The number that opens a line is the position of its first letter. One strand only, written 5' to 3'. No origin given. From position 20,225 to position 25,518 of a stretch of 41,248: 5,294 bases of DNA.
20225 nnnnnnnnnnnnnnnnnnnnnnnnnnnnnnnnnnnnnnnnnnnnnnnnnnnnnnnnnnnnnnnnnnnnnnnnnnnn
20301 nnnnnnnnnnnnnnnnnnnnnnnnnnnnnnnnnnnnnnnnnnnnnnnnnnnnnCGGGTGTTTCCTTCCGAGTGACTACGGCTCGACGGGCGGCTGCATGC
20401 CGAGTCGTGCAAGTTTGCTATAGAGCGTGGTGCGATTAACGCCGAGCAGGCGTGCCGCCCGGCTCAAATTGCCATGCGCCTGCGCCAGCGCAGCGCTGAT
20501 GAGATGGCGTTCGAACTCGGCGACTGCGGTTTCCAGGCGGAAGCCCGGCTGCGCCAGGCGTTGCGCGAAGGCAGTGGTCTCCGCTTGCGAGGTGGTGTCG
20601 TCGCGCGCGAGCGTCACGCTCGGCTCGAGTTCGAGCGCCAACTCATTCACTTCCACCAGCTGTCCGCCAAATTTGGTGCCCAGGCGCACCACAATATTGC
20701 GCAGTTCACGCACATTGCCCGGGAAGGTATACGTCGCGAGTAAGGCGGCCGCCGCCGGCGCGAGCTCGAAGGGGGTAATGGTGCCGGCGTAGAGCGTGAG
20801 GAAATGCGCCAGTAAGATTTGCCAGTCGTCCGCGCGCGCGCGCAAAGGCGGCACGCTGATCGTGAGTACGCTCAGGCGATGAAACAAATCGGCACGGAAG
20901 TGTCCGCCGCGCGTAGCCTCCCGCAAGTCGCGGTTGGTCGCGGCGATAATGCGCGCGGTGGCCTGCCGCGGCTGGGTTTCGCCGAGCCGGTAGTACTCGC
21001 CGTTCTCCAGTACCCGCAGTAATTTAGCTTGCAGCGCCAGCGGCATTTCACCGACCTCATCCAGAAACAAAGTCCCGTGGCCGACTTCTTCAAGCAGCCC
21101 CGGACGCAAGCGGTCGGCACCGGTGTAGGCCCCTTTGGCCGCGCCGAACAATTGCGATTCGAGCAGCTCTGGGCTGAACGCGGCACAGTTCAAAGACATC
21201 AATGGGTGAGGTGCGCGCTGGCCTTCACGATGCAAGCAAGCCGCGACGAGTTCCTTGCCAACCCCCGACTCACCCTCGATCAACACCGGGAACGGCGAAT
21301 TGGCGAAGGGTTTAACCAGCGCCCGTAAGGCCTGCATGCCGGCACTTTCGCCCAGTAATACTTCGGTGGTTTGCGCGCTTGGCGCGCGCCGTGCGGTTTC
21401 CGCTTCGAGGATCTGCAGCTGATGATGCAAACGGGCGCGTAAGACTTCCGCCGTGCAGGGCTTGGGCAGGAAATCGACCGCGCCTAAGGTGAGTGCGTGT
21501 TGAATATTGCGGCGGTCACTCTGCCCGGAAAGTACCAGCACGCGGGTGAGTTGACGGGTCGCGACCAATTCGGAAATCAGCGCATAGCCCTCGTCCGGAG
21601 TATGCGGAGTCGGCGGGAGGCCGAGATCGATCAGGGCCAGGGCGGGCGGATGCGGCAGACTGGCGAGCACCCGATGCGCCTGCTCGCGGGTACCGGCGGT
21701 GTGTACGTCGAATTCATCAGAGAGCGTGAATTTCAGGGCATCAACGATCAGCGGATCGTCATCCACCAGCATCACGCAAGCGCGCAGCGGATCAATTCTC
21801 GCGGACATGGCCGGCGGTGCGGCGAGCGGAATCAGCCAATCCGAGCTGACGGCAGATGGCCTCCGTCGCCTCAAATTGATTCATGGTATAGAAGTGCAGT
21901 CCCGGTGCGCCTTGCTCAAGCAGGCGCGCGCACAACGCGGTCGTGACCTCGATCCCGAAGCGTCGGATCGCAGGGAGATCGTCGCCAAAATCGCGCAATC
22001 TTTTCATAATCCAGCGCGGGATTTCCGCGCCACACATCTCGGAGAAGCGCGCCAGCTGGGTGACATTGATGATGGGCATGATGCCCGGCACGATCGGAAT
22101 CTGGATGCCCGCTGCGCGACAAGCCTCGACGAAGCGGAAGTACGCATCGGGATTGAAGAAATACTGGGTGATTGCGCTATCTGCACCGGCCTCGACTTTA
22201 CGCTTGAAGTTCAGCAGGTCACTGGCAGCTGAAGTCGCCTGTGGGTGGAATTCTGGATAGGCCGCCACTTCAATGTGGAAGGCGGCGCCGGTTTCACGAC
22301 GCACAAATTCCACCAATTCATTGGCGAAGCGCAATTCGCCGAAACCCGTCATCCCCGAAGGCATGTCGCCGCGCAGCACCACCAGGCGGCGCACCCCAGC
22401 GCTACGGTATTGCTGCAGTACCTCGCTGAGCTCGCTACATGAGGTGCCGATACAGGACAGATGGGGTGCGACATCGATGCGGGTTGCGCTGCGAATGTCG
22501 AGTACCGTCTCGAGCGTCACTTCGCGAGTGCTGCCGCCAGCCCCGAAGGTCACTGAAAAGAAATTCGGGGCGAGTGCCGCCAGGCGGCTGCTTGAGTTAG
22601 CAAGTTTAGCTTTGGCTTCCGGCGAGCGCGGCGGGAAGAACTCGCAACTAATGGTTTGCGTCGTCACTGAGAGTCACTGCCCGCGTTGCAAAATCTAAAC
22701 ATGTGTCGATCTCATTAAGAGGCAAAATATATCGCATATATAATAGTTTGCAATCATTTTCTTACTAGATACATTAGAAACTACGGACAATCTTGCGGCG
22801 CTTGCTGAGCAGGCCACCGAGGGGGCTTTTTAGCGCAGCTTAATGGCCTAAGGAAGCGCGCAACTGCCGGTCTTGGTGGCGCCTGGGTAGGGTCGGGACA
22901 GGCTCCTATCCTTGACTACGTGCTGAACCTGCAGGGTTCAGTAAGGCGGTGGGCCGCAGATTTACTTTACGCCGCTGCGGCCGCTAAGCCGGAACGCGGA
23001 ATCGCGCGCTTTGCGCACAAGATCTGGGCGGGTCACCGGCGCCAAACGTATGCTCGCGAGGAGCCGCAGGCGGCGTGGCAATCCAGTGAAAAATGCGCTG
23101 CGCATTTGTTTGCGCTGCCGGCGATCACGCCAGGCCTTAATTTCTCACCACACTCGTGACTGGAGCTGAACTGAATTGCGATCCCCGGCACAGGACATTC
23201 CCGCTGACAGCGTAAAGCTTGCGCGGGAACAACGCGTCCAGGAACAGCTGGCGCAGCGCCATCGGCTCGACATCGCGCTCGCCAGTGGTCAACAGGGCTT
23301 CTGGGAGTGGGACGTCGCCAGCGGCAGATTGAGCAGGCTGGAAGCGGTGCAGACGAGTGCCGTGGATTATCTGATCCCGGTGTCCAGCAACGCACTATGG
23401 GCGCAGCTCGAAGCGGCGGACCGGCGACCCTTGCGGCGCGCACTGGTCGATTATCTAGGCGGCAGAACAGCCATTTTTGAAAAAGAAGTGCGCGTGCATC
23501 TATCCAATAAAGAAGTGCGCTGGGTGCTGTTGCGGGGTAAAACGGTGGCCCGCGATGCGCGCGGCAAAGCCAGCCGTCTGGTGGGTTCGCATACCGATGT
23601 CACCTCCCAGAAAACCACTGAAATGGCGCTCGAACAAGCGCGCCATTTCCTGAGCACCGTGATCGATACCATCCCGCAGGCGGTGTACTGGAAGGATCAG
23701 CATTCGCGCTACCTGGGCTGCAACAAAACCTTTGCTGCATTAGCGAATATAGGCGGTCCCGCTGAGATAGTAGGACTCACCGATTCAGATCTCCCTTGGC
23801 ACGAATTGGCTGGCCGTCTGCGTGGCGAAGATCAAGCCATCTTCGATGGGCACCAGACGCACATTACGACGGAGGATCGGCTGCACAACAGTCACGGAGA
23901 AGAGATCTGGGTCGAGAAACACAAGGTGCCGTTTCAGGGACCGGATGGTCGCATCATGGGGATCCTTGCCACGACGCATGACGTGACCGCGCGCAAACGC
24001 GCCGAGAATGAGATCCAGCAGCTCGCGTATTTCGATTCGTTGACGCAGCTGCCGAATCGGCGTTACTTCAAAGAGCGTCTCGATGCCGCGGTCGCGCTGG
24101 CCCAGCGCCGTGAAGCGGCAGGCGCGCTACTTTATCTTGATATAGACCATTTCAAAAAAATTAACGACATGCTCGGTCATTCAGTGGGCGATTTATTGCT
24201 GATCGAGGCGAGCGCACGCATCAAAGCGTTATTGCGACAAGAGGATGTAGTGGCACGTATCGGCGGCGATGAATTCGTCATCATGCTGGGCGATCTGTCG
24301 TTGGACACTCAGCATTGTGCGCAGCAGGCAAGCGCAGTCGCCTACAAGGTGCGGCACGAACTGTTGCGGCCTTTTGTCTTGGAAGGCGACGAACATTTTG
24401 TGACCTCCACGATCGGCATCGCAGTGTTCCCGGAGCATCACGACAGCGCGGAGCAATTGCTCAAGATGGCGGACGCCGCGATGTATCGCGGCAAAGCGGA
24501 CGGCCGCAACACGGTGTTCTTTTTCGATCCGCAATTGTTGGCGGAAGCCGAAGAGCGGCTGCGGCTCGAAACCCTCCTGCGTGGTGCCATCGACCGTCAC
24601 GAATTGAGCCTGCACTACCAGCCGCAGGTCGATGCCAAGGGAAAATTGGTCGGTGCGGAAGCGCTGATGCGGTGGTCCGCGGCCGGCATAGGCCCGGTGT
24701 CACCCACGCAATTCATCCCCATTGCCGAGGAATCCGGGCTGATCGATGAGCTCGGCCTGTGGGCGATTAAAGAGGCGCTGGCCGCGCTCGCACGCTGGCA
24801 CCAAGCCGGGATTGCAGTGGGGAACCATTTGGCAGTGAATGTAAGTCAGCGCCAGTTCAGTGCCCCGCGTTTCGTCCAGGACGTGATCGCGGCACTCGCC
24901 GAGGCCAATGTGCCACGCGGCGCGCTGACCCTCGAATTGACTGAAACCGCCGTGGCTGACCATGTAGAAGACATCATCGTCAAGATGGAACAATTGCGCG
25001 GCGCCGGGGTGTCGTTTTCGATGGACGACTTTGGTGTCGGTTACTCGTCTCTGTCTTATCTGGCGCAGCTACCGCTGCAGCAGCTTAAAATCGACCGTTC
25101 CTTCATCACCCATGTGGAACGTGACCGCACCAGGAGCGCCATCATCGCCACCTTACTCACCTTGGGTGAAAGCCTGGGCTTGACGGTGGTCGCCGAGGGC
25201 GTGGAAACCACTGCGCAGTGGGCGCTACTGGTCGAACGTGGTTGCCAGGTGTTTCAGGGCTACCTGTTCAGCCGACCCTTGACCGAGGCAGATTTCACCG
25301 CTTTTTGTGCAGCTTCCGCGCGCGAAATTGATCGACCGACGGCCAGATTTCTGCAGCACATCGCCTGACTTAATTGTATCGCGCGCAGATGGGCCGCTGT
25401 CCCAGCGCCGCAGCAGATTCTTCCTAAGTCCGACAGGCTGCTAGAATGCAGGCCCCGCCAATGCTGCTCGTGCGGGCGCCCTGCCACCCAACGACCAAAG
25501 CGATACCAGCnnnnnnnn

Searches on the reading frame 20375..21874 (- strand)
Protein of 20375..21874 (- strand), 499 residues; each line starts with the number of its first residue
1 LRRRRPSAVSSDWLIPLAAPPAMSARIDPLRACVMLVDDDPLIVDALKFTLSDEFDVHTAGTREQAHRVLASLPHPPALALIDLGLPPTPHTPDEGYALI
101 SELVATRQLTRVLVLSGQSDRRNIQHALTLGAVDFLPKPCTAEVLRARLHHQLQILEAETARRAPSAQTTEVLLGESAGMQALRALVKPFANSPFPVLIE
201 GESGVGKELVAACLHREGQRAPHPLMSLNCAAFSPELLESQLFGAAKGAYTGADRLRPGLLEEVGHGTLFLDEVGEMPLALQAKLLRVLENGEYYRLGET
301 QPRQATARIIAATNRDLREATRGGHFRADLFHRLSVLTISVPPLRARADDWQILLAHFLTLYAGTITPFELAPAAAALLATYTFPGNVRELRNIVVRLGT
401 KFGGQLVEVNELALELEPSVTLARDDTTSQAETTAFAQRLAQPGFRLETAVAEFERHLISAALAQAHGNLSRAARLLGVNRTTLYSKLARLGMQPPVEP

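Call 9: search_protein_families(library=pfam, proteins=[window:20375-21874:-], max_evalue=0.001)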
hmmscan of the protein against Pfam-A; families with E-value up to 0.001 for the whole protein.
window:20375-21874:- (499 aa): 7 families
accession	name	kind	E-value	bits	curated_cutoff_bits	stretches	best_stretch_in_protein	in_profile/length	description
PF00158.32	Sigma54_activat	-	4.1e-61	206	20.2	1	174-339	2-167/168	Sigma-54 interaction domain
PF14532.12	Sigma54_activ_2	-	1.6e-19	71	25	1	174-344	1-138/138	Sigma-54 interaction domain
PF00072.30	Response_reg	-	3.3e-15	56.6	30.2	1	34-149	1-110/111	Response regulator receiver domain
PF02954.25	HTH_8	-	5.9e-15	55.2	22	1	451-490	2-41/42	Bacterial regulatory protein, Fis family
PF25601.1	AAA_lid_14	-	2.6e-13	50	27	1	345-419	1-77/87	AAA+ ATPase lid domain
PF07728.20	AAA_5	-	2.2e-05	24.9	22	1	196-315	1-123/139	AAA domain (dynein-related subfamily)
PF18024.7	HTH_50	-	0.00052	20.1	27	0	449-494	6-50/50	Helix-turn-helix domain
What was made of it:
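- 20375..21808 (-): Sigma-54-dependent response regulator (receiver + AAA+ sigma-54 interaction domain + Fis-type HTH). It lies 21 nt upstream of the AAA gene and overlaps the metF stop by 17 nt. Pfam Response_reg, Sigma54_activat and HTH_8 (call 9).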

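Call 63: search_protein_families(library=ncbifam, proteins=[window:20375-21808:-], max_evalue=0.001)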
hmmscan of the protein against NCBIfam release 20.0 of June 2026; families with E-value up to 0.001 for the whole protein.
window:20375-21808:- (477 aa): 62 families (the best 25 are shown)
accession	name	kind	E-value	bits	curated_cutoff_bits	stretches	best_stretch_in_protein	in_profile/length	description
TIGR01818.1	ntrC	equivalog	1.4e-99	334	558.6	1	12-467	1-461/463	nitrogen regulation protein NR(I)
TIGR02915.1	PEP_resp_reg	equivalog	5.3e-97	325.5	502.6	1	13-471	2-444/445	PEP-CTERM-box response regulator transcription factor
NF003451.0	PRK05022.1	equivalog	1.5e-94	317.6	476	1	126-472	167-511/512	nitric oxide reductase transcriptional regulator NorR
NF008469.0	PRK11361.1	equivalog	9e-88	295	714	1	11-473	6-458/461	acetoacetate metabolism transcriptional regulator AtoC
NF008176.1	PRK10923.1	equivalog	1e-84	284.8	620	1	9-472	3-469/469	nitrogen regulation protein NR(I)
TIGR02329.1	propionate_PrpR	equivalog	1.2e-79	268.4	499.2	1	74-466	151-524/526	propionate catabolism operon regulatory protein PrpR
NF051870.1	NAssimRespRegNtrX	equivalog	2.7e-77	260.6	600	1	12-471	4-452/452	nitrogen assimilation response regulator NtrX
NF011953.0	PRK15424.1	equivalog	2.9e-77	260.5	703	1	75-467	162-532/538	propionate catabolism operon regulatory protein PrpR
NF038308.1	RNA_repair_RtcR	equivalog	4.2e-77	260.2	650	1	118-463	148-505/530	RNA repair transcriptional activator RtcR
TIGR01817.1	nifA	equivalog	2.8e-76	257.4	528.85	1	137-458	184-516/534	nif-specific transcriptional activator NifA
NF041552.1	TF_PrdR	equivalog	9.3e-76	255.4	795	1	128-467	248-574/577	sigma-54 dependent transcriptional regulator PrdR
NF050807.1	TransRegFlbDCaul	equivalog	2.7e-74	250.7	750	1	76-468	59-437/454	sigma-54-dependent transcriptional regulator FlbD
NF041946.1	LuxO_transreg_Vib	equivalog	3.4e-72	243.7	800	1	32-467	20-458/463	quorum-sensing sigma-54 dependent transcriptional regulator LuxO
NF041906.1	V4R_TF_MobR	exception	3.7e-71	240.2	999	1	128-466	211-541/544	phenol degradation transcriptional regulator MobR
NF007689.0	PRK10365.1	equivalog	4.3e-71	240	760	1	73-468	63-441/441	sigma-54-dependent response regulator transcription factor ZraR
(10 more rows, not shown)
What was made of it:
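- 20375..21808 (-): NCBIfam NtrC 334 bits and PrsR 325 bits, both below cut-off (call 63).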

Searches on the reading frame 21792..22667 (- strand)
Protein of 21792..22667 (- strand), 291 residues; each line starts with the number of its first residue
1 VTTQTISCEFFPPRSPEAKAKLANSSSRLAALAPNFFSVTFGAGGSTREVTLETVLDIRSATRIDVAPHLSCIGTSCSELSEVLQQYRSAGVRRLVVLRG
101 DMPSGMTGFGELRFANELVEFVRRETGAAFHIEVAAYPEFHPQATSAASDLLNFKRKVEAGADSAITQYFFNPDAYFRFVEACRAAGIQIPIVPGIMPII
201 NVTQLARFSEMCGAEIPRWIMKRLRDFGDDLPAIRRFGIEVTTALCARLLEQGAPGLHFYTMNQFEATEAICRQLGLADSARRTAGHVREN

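Call 9: search_protein_families(library=pfam, proteins=[window:21792-22667:-], max_evalue=0.001)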
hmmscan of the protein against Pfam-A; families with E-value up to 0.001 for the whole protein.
window:21792-22667:- (291 aa): 1 family
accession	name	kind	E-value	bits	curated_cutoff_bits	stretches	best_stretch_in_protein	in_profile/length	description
PF02219.23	MTHFR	-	1.6e-90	303.8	24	1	3-276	10-287/287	Methylenetetrahydrofolate reductase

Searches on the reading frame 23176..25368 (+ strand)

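Call 9: search_protein_families(library=pfam, proteins=[window:23176-25368:+], max_evalue=0.001)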
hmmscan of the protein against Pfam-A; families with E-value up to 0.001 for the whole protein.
window:23176-25368:+ (730 aa): 6 families
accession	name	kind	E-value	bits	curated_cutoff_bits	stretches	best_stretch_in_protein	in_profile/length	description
PF00563.25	EAL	-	1.1e-67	228.2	31.3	1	468-701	4-236/236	EAL domain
PF00990.26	GGDEF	-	3.6e-47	160.5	23.8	1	284-445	1-160/161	Diguanylate cyclase, GGDEF domain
PF08448.16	PAS_4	-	2.7e-20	73.1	23.1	1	164-275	2-110/110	PAS fold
PF08447.18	PAS_3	-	4.6e-10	40.1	25.6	1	78-138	30-88/89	PAS fold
PF00989.32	PAS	-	2.1e-05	25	22.6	1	159-270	3-113/113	PAS fold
PF13426.13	PAS_9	-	0.00018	22.2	27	0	173-272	7-103/103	PAS domain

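Call 63: search_protein_families(library=ncbifam, proteins=[window:23176-25368:+], max_evalue=0.001)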
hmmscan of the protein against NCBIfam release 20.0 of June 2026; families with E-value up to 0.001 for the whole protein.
window:23176-25368:+ (730 aa): 33 families (the best 25 are shown)
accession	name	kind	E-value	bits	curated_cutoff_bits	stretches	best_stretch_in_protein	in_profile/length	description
NF045675.1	PhdiestaseDibA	equivalog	7.9e-131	437.4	980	1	160-705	81-619/623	phosphodiesterase DibA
NF053781.1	cdiGMPphdstlr2612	equivalog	2e-127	426.6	1600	1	17-710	578-1264/1268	Tlr1612 family c-di-GMP phosphodiesterase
NF007474.0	PRK10060.1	equivalog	3.4e-110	369.2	782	1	231-712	184-655/663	cyclic di-GMP phosphodiesterase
NF008467.0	PRK11359.1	equivalog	8.8e-109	364.6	857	1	274-710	366-791/800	oxygen-sensing cyclic-di-GMP phosphodiesterase DosP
NF052458.1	PhdiestGepA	equivalog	4e-95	319.7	1200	1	279-706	420-836/840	phosphodiesterase GepA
NF008807.1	PRK11829.1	equivalog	5.5e-84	282.5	733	1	274-716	232-667/670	biofilm formation regulator HmsP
NF007298.0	PRK09776.1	equivalog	2.4e-81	274.1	1135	1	14-702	416-1097/1111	diguanylate cyclase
NF007423.1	PRK09966.1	equivalog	6.8e-47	160.2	325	1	276-440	231-390/390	diguanylate cyclase DgcN/YfiN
NF007839.0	PRK10551.1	equivalog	5.1e-46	157.3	461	1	469-714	269-513/518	cyclic di-GMP phosphodiesterase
NF052596.1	RR_EAL_PvrR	equivalog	2e-44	151.8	580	1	465-711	144-389/398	response regulator cyclic di-GMP phosphodiesterase PvrR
NF045673.1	c-di-GMPRcptLapD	equivalog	2.5e-43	148.3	1020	1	278-702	230-645/647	cyclic di-GMP receptor LapD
TIGR00254.1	GGDEF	domain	3.5e-43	147.2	37.4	1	281-449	2-166/168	diguanylate cyclase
NF008281.1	PRK11059.1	equivalog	1.4e-40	139.2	663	1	272-701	209-629/633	RNase E specificity factor CsrD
NF007135.0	PRK09581.1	equivalog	8.8e-39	133.6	474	1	274-448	283-453/457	PleD family two-component system response regulator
NF038266.1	diguan_SiaD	equivalog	3.2e-36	125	290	1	278-446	88-251/252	biofilm regulation diguanylate cyclase SiaD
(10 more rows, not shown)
